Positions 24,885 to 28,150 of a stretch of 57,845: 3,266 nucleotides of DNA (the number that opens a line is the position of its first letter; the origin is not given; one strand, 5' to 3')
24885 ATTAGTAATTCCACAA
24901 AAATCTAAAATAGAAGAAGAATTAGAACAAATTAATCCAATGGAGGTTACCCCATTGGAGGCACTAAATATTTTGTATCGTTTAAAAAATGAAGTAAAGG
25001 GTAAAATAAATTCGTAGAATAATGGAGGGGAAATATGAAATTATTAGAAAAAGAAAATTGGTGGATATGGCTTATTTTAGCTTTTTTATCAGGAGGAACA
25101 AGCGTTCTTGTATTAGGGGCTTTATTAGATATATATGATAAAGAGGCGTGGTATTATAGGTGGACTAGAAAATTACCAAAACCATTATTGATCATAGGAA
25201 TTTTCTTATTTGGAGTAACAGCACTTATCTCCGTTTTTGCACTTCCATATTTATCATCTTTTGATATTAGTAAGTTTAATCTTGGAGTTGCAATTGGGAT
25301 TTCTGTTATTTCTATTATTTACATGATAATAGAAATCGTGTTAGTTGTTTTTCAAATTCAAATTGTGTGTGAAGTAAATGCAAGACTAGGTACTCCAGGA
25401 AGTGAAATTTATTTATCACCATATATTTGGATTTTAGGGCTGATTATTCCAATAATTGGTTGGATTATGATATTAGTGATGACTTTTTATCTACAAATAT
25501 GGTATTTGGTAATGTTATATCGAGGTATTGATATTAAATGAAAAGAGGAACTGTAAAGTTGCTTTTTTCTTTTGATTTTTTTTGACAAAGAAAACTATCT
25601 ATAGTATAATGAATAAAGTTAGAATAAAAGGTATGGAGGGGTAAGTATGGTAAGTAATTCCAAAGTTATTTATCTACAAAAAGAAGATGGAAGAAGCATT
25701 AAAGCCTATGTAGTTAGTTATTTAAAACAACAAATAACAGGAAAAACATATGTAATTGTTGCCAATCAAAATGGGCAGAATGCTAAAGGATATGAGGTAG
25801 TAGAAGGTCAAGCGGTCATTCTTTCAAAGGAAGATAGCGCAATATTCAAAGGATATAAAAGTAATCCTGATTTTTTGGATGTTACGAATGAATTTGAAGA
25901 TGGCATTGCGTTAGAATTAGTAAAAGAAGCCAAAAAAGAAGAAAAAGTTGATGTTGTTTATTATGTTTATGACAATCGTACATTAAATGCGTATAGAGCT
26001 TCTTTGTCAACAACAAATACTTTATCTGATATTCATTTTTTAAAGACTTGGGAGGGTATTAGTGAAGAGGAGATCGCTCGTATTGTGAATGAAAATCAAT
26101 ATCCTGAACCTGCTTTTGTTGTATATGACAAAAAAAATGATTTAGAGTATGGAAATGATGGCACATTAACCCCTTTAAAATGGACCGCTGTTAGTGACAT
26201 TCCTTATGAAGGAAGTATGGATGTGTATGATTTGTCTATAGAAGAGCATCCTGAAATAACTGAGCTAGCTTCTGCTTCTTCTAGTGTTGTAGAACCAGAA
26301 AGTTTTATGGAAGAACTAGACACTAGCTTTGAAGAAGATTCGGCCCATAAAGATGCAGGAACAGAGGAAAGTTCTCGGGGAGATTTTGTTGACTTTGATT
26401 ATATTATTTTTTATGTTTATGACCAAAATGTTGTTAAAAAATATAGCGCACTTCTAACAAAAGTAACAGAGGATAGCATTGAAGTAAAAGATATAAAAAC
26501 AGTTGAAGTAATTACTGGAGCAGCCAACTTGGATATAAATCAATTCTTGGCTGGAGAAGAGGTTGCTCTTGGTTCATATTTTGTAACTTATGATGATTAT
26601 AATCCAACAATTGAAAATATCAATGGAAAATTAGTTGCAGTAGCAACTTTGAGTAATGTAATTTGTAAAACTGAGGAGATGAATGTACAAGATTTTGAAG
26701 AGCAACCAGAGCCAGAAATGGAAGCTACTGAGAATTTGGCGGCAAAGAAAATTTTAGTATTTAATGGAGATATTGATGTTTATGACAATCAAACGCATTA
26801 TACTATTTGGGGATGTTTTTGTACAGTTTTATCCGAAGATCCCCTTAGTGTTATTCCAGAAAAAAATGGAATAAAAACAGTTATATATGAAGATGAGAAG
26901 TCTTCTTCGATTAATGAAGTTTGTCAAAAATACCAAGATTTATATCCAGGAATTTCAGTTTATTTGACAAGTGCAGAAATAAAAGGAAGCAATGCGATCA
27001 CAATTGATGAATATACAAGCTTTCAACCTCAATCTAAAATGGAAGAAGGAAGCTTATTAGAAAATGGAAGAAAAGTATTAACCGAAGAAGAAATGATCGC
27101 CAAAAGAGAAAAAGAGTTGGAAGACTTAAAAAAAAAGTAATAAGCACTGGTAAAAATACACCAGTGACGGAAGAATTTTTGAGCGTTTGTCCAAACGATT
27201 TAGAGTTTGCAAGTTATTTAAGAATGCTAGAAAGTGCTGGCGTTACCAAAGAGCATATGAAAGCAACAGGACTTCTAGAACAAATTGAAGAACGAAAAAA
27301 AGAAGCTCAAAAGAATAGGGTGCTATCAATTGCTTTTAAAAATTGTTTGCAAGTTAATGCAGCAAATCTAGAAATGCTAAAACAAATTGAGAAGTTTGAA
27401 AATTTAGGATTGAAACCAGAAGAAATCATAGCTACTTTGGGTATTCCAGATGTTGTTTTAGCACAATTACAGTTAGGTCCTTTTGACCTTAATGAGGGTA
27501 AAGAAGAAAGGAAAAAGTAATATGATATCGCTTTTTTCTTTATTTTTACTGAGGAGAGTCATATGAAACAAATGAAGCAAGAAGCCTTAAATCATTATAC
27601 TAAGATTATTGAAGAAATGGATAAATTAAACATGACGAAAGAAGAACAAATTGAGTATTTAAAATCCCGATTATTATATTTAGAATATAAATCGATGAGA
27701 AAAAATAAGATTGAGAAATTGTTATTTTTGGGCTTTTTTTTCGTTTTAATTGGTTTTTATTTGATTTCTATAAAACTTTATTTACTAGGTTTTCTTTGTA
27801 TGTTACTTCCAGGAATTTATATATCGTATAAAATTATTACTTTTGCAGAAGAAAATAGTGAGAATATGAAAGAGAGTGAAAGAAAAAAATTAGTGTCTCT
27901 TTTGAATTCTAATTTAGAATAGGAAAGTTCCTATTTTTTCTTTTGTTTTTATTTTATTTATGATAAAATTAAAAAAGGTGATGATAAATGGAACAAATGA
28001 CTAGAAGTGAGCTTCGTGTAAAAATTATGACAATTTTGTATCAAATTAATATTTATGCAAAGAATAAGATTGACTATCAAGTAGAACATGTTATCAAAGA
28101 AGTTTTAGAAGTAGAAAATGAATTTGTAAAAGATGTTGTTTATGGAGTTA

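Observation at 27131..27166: Candidate programmed -1 ribosomal frameshift fusing the 497-aa repeat protein to the downstream 118-codon ORF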

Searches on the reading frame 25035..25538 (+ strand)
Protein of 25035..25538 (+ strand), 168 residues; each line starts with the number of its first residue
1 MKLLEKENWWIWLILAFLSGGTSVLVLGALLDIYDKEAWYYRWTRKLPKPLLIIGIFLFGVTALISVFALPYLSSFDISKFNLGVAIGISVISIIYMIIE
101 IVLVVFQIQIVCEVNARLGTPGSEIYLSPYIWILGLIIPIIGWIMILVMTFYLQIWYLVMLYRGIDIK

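Call 4: search_protein_families(library=pfam, proteins=[window:25035-25538:+], max_evalue=1)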
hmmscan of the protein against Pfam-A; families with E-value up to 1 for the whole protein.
window:25035-25538:+ (168 aa): 1 family
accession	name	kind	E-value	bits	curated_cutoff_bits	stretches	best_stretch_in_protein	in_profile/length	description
PF04039.18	MnhB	-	0.0069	17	22.5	1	26-106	43-122/127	Domain related to MnhB subunit of Na+/H+ antiporter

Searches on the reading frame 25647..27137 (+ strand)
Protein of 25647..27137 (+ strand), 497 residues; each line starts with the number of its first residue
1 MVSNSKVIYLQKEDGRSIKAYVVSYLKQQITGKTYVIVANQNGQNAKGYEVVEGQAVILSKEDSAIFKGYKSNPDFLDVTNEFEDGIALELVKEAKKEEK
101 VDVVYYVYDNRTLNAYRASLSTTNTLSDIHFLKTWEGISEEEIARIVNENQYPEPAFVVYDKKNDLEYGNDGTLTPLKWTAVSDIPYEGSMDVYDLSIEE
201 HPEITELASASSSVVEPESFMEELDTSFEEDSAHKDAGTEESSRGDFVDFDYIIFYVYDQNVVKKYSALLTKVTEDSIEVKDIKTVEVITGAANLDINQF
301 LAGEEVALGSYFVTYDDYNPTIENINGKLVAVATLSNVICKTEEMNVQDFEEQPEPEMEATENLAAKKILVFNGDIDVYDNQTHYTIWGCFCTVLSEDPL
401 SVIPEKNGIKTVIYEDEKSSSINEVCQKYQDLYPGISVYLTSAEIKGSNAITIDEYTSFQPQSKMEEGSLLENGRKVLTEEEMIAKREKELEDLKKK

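Call 4: search_protein_families(library=pfam, proteins=[window:25647-27137:+], max_evalue=1)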
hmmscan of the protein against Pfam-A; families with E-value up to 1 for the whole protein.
window:25647-27137:+ (497 aa): 0 families

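Call 9: find_related_loci(query=A1, collection=genome_contigs, flank=3000)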
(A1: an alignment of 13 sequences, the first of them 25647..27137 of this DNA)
Query A1 (497 aa) in genome_contigs; peptide patterns used: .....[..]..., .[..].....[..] (x = any residue, [..] = any of these).
81 stretches matched a pattern; 9 encode a relative of the query (tblastn E <= 1e-3); 9 distinct loci.
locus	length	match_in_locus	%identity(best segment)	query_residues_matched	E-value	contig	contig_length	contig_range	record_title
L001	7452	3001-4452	74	1-496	0e+0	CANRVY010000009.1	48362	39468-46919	MAG TPA_asm: uncultured Tenericutes bacterium isolate SRR15730544_bin.10_metawrap_v1.3_MAG genome assembly, contig: NODE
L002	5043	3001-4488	68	1-497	0e+0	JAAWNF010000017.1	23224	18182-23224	MAG: Bacilli bacterium isolate ABMPRH_22_1 SL341410_scaffold_3368, whole genome shotgun sequence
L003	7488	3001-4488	67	1-496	0e+0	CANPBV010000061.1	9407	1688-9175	MAG TPA_asm: uncultured Tenericutes bacterium isolate SRR15604531_bin.56_metawrap_v1.3_MAG genome assembly, contig: NODE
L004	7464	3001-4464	72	1-496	0e+0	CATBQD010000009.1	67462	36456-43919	MAG: uncultured Bacilli bacterium isolate extra-SRR5927706.69_1677798363 genome assembly, contig: NODE_215_length_67462_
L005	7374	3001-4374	29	6-495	4e-67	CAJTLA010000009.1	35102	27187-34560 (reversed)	MAG TPA_asm: uncultured Bacilli bacterium isolate MGBC102946 genome assembly, contig: MGBC102946.9, whole genome shotgun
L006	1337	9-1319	44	1-495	5e-63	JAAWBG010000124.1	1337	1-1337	MAG: Lachnospiraceae bacterium isolate ABMPRH_237_1 k141_887125, whole genome shotgun sequence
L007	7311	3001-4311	44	1-495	2e-59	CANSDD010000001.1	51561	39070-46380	MAG TPA_asm: uncultured Tenericutes bacterium isolate SRR15510215_bin.47_metawrap_v1.3_MAG genome assembly, contig: NODE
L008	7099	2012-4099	42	1-494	4e-49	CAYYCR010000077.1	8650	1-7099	MAG TPA_asm: uncultured Muribaculaceae bacterium isolate SRP287540_co2_371 genome assembly, contig: NODE_9099_length_865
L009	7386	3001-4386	29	6-495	1e-60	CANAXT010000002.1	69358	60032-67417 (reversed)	MAG TPA_asm: uncultured Tenericutes bacterium isolate SRR16350204_bin.22_metawrap_v1.3_MAG genome assembly, contig: NODE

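Call 13: find_related_loci(query=A1, collection=metagenome_contigs, flank=2000)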
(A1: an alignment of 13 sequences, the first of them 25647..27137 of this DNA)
Query A1 (497 aa) in metagenome_contigs; peptide patterns used: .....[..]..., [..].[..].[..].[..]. (x = any residue, [..] = any of these).
361 stretches matched a pattern, but none encodes a relative of the query by tblastn (E <= 1e-3).

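Call 63: search_protein_families(library=ncbifam, proteins=[window:25647-27137:+], max_evalue=0.1)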
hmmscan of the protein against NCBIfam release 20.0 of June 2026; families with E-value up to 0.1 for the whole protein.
window:25647-27137:+ (497 aa): 0 families

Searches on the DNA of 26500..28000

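Call 65: search_rna_families(source=window, start=26500, end=28000, threshold=evalue, max_evalue=1)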
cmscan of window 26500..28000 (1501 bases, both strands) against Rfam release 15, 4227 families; matches with E-value up to 1: 1.
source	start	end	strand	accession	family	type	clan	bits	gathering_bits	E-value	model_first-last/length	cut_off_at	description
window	26915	27019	-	RF00121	MicC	Gene; sRNA;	-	24.7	90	0.57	1-123/123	no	MicC RNA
